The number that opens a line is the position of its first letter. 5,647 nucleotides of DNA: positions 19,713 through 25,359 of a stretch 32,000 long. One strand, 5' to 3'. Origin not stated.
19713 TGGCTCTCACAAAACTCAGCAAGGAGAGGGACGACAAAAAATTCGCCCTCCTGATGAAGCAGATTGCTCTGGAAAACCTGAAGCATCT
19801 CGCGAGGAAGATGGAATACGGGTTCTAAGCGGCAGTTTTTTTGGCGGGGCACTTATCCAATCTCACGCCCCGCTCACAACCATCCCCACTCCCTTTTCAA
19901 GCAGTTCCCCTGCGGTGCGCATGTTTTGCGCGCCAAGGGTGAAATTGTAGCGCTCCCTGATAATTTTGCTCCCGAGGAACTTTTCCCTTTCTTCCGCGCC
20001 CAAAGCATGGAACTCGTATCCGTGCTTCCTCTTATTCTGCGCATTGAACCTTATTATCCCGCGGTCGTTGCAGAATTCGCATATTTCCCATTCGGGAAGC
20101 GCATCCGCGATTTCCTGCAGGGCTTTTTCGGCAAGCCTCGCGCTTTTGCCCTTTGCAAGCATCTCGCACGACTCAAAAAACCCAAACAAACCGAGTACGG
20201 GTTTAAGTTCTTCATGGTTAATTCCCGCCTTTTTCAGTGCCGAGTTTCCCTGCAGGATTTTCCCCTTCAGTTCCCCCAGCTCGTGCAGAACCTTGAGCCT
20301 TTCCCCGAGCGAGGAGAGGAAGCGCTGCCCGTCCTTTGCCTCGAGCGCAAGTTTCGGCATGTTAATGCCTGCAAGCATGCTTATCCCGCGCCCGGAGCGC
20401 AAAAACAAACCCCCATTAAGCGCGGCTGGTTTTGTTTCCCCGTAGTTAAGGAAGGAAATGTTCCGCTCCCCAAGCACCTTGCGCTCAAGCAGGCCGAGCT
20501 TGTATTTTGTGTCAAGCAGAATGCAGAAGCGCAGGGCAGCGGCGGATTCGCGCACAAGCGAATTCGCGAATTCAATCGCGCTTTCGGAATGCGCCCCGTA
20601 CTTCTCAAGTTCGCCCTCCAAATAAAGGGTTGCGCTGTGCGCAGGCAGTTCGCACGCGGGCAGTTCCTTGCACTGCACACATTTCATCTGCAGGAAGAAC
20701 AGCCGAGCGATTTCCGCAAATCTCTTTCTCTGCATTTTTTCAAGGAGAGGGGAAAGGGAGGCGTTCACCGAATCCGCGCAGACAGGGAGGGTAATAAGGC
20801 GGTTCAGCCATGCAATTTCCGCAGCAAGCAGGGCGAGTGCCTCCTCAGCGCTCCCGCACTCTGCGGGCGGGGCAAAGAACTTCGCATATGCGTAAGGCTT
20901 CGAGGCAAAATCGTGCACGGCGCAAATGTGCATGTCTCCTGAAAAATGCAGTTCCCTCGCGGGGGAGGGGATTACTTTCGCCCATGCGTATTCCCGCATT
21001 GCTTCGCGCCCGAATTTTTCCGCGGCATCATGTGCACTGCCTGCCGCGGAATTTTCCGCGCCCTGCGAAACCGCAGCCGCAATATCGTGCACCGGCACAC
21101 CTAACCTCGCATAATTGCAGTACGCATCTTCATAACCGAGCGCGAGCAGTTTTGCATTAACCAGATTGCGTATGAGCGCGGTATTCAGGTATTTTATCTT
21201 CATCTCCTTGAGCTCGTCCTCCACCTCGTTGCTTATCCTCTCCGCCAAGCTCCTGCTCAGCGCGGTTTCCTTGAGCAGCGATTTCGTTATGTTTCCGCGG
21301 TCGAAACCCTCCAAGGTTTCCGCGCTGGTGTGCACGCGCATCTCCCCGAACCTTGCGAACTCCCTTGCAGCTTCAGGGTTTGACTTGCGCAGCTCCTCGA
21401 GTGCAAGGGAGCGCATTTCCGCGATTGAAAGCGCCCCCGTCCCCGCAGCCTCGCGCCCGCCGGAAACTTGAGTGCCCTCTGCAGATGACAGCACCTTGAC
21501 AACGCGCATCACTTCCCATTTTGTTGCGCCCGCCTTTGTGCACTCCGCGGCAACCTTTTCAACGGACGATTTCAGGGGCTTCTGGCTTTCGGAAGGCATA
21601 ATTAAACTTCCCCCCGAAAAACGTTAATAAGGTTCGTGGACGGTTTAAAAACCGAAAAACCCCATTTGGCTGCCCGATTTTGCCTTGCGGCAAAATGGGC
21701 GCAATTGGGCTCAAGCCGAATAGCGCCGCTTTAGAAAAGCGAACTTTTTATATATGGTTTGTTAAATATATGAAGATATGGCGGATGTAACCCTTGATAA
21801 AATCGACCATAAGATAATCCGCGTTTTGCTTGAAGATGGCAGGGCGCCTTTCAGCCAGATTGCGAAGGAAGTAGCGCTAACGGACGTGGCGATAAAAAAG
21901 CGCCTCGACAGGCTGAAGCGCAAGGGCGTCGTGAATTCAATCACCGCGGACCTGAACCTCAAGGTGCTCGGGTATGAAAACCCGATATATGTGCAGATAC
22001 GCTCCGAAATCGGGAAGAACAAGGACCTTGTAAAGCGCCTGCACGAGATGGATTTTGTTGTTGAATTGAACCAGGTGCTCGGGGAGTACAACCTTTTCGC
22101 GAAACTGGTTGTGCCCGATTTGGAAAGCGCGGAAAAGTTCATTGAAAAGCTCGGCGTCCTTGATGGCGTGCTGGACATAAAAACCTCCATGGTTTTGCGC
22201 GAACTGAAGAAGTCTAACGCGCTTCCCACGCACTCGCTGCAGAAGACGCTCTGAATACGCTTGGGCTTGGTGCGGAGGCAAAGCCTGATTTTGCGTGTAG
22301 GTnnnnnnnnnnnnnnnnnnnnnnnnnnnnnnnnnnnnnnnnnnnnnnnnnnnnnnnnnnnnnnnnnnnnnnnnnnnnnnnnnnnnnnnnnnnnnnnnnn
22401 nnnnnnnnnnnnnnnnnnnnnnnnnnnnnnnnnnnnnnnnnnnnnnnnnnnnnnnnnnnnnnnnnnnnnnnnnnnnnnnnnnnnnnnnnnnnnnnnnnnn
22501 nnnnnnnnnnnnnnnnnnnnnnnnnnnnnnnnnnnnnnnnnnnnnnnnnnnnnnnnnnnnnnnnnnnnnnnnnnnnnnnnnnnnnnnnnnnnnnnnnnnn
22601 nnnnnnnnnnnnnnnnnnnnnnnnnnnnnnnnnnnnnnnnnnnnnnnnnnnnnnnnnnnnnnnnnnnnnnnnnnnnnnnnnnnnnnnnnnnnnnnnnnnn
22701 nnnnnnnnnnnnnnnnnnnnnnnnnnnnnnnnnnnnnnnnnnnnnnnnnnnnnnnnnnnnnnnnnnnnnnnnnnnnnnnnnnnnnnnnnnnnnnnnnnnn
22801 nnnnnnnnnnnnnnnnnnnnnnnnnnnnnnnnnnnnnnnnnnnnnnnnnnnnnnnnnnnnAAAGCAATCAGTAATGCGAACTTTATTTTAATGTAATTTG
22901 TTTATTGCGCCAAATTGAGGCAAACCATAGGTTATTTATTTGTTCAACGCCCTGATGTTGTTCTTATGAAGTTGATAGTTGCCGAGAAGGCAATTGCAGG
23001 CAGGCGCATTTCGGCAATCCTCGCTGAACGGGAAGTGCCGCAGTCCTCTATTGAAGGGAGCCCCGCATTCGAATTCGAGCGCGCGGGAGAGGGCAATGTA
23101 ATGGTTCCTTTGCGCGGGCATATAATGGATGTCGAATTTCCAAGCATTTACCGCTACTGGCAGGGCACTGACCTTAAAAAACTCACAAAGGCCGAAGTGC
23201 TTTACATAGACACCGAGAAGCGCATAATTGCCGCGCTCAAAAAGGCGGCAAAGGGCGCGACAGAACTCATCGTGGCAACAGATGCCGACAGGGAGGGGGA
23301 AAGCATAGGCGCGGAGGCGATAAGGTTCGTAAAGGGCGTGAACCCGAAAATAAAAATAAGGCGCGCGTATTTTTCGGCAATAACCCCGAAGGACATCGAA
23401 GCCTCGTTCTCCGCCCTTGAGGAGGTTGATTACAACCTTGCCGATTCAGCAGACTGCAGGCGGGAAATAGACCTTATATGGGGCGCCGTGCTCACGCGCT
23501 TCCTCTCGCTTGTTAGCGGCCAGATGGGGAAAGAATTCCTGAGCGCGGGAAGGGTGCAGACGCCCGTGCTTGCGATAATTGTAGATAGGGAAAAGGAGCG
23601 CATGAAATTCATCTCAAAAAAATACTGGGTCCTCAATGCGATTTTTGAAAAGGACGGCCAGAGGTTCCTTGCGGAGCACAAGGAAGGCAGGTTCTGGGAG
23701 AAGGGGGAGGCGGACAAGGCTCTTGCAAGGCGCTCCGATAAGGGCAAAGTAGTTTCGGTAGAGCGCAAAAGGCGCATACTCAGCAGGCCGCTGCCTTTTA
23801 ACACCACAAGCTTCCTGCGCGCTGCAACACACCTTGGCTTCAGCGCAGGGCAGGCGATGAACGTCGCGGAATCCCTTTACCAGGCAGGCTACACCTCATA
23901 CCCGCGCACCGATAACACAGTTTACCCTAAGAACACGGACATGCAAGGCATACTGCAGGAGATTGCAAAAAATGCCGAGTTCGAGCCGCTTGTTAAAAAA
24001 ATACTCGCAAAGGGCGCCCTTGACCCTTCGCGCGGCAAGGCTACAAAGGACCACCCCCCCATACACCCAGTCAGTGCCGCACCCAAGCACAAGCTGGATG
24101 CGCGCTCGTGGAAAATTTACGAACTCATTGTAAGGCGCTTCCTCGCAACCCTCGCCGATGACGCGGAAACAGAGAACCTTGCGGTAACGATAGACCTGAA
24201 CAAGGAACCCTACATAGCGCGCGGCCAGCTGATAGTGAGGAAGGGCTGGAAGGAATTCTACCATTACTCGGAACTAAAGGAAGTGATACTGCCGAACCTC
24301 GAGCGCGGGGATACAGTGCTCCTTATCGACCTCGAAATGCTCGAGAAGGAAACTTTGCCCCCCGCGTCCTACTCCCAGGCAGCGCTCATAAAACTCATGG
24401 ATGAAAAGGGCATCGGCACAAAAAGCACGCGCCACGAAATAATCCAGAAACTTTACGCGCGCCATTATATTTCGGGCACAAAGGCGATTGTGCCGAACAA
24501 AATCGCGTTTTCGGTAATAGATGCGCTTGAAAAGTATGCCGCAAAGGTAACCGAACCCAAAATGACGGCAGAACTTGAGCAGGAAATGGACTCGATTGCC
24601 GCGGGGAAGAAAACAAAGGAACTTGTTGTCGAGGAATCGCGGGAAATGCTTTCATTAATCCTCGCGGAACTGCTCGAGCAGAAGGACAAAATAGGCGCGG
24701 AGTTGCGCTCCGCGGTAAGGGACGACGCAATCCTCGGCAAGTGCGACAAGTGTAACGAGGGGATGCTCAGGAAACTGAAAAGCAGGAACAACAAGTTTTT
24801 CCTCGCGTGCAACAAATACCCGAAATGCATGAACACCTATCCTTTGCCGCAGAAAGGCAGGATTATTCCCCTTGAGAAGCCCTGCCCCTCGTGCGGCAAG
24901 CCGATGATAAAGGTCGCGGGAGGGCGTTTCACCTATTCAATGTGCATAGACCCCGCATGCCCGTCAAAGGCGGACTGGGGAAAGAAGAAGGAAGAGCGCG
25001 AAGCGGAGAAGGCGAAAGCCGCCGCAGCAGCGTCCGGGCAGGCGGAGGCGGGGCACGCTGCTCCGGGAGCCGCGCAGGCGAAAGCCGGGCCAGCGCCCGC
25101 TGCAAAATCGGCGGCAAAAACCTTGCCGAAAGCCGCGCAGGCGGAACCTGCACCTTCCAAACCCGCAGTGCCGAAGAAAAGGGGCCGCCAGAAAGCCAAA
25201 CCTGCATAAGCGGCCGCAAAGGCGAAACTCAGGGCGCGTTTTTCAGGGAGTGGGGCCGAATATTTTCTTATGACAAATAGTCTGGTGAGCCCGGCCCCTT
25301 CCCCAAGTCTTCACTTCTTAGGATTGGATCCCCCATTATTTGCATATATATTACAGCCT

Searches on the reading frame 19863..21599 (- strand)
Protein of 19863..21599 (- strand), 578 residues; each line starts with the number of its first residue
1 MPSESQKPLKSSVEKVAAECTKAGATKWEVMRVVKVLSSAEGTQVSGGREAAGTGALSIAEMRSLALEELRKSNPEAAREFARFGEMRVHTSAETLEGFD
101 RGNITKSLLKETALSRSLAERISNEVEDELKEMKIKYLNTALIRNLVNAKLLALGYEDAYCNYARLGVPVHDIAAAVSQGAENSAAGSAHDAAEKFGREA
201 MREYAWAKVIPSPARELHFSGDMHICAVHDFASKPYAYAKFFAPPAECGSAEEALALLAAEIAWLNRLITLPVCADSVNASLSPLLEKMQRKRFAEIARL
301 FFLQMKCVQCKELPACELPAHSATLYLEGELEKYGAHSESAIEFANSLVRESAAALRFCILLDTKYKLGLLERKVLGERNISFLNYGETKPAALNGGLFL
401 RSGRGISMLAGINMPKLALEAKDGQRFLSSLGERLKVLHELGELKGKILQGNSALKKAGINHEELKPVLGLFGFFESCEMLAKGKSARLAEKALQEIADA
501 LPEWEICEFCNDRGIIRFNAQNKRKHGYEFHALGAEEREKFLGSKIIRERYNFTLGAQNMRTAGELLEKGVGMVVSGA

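Call 52: search_protein_families(library=pfam, proteins=[window:19863-21599:-], max_evalue=0.00001)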
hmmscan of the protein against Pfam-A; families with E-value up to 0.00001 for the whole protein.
window:19863-21599:- (578 aa): 1 family
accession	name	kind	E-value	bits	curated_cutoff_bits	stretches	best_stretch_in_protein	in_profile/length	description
PF03477.21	ATP-cone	-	7.2e-07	30.1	25.8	1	88-159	2-75/88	ATP cone domain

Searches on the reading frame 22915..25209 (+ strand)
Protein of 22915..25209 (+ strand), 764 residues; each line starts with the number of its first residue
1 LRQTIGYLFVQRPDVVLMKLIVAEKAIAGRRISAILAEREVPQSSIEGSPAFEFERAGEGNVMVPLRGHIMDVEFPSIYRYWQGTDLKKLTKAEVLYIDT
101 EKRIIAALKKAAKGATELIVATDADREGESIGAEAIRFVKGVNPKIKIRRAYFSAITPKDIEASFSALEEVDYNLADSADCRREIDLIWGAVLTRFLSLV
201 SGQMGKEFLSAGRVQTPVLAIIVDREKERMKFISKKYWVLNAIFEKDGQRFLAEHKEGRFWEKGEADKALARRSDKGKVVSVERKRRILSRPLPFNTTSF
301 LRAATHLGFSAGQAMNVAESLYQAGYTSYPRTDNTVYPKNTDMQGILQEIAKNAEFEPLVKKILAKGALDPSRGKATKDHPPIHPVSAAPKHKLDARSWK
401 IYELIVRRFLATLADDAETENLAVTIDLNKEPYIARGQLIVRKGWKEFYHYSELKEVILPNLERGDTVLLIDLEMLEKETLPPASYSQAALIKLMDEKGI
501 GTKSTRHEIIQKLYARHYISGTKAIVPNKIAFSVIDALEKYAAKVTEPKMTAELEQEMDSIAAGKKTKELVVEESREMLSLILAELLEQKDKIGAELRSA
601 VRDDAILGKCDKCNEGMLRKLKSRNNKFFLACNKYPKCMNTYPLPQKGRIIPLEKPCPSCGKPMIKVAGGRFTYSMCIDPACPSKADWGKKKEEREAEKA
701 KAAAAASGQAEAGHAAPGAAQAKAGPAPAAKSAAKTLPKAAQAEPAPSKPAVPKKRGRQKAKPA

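Call 37: search_protein_families(library=pfam, proteins=[window:22915-25209:+], max_evalue=0.001)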
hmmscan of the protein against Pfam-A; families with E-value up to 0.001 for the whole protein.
window:22915-25209:+ (764 aa): 3 families
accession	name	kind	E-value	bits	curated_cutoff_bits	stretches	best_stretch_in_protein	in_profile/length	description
PF01131.25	Topoisom_bac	-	3.6e-124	415.3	35.1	1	171-572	2-410/411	DNA topoisomerase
PF01751.28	Toprim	-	2.7e-15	56.8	23.1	1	19-156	1-96/96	Toprim domain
PF01396.24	Zn_ribbon_Top1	-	3.1e-09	36.9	32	1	608-646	2-38/39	Topoisomerase DNA binding C4 zinc finger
